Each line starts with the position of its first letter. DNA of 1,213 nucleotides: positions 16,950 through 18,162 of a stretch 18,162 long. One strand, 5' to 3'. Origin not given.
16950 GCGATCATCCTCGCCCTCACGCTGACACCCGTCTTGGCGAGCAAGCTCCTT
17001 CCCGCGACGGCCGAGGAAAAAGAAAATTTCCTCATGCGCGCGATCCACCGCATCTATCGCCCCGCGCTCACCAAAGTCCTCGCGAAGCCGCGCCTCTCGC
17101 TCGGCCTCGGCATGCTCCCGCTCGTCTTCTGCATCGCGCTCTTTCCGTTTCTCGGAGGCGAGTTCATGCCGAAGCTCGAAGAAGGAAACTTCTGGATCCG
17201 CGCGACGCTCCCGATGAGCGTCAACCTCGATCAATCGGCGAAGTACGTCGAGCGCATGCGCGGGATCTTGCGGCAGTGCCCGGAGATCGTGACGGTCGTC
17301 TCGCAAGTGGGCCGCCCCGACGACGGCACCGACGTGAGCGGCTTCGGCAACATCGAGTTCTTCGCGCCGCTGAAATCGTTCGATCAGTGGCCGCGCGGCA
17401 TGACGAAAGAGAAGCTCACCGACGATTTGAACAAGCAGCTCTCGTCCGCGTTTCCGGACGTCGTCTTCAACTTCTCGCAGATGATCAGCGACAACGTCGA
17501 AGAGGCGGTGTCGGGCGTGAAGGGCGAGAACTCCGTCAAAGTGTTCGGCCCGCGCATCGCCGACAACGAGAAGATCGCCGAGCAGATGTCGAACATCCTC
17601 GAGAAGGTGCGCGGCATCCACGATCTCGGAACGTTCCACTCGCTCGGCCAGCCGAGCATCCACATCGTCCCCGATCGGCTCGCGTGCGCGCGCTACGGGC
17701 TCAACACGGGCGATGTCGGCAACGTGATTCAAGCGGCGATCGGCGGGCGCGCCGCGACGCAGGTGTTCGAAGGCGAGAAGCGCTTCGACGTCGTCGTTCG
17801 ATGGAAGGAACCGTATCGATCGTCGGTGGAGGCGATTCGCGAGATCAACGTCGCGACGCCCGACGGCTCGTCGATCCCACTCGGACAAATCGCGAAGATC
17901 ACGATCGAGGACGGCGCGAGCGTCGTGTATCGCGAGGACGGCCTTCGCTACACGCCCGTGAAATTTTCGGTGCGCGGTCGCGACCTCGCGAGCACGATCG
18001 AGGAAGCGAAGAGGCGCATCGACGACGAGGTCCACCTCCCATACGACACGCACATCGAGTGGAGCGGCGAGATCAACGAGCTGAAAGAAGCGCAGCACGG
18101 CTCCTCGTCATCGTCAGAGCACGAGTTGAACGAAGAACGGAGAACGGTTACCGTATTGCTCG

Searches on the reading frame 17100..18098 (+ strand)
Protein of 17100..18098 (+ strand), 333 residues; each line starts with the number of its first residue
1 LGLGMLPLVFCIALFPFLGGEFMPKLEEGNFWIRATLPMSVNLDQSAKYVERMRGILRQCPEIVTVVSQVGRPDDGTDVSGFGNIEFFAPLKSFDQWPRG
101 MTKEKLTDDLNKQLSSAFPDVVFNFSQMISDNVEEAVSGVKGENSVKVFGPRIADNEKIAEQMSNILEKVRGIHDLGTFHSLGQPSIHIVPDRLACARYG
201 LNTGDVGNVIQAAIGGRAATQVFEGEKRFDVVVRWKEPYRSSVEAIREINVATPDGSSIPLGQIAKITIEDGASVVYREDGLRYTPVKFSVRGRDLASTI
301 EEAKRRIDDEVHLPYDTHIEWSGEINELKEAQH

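Call 50: find_homologous_proteins(query=window:17100-18098:+, max_evalue=1e-30)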
Query window:17100-18098:+ (333 aa): 4939 proteins with E <= 1e-30 among 7345 candidates; the best 120 are listed.
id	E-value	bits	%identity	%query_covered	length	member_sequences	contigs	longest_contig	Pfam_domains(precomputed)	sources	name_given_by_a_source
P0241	1.4e-150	519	69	99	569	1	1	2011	PF00873.26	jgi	jgi:cobalt-zinc-cadmium resistance protein CzcA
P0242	7.9e-150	517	66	100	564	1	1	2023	PF00873.26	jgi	jgi:cobalt-zinc-cadmium resistance protein CzcA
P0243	9.2e-149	513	65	100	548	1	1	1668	PF00873.26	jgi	jgi:cobalt-zinc-cadmium resistance protein CzcA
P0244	2.1e-148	512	66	99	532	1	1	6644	PF00873.26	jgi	jgi:cobalt-zinc-cadmium resistance protein CzcA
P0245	9.3e-148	510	67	99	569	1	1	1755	PF03176.22,PF00873.26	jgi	jgi:cobalt-zinc-cadmium resistance protein CzcA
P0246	1.2e-147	509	65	99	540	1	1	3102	PF00873.26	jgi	jgi:cobalt-zinc-cadmium resistance protein CzcA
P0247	2.9e-147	508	66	99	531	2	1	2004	PF00873.26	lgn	-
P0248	4.6e-147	507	67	100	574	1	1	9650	PF00873.26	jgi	jgi:cobalt-zinc-cadmium resistance protein CzcA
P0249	1.1e-146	506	69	98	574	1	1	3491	PF03176.22,PF00873.26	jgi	-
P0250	1.2e-146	506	67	99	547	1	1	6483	PF00873.26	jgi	jgi:cobalt-zinc-cadmium resistance protein CzcA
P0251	1.4e-146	506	72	94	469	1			PF00873.26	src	-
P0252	6.7e-146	504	67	100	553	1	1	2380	PF00873.26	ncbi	ncbi:MAG: efflux RND transporter permease subunit, partial [Polyangiaceae bacterium]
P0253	1.9e-145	502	67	99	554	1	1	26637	PF00873.26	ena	-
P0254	1.4e-144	499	64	100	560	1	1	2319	PF00873.26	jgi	jgi:cobalt-zinc-cadmium resistance protein CzcA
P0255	2.6e-144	498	71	93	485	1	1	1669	PF00873.26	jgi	jgi:cobalt-zinc-cadmium resistance protein CzcA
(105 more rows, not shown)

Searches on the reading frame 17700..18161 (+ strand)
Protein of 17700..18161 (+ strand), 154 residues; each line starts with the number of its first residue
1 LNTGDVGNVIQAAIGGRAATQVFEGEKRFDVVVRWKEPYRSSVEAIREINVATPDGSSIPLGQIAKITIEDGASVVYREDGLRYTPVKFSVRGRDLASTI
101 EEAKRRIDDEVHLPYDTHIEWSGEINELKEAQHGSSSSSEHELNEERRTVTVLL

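Call 36: search_solved_structures(query=window:17700-18161:+, show_alignments=2, max_evalue=0.01)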
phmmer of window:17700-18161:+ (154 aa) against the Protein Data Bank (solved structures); distinct sequences matched with E-value up to 0.01: 9.
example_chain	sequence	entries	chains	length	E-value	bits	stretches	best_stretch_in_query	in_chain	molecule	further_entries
4k0e_A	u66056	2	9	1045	1.6e-20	76.7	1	1-132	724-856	Heavy metal cation tricomponent efflux pump ZneA(CzcA-like)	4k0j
4dnr_A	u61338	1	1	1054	9.8e-13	51.5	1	4-133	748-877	Cation efflux system protein CusA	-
4dop_A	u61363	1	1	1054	1e-12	51.4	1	4-133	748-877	Cation efflux system protein CusA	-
4dnt_A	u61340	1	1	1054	1e-12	51.4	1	4-133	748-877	Cation efflux system protein CusA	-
3ne5_A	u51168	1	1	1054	1e-12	51.4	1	4-133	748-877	Cation efflux system protein cusA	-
3t51_A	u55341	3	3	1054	1e-12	51.4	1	4-133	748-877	Cation efflux system protein CusA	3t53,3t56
3k07_A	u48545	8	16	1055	1e-12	51.4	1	4-133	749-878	Cation efflux system protein cusA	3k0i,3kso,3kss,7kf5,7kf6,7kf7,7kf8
6vej_A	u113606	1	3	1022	7e-10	42.2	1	2-131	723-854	Probable Resistance-Nodulation-Cell Division (RND) efflux transporter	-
9lyq_B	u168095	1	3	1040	0.00044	23.4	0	3-124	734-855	Multidrug resistance protein MdtB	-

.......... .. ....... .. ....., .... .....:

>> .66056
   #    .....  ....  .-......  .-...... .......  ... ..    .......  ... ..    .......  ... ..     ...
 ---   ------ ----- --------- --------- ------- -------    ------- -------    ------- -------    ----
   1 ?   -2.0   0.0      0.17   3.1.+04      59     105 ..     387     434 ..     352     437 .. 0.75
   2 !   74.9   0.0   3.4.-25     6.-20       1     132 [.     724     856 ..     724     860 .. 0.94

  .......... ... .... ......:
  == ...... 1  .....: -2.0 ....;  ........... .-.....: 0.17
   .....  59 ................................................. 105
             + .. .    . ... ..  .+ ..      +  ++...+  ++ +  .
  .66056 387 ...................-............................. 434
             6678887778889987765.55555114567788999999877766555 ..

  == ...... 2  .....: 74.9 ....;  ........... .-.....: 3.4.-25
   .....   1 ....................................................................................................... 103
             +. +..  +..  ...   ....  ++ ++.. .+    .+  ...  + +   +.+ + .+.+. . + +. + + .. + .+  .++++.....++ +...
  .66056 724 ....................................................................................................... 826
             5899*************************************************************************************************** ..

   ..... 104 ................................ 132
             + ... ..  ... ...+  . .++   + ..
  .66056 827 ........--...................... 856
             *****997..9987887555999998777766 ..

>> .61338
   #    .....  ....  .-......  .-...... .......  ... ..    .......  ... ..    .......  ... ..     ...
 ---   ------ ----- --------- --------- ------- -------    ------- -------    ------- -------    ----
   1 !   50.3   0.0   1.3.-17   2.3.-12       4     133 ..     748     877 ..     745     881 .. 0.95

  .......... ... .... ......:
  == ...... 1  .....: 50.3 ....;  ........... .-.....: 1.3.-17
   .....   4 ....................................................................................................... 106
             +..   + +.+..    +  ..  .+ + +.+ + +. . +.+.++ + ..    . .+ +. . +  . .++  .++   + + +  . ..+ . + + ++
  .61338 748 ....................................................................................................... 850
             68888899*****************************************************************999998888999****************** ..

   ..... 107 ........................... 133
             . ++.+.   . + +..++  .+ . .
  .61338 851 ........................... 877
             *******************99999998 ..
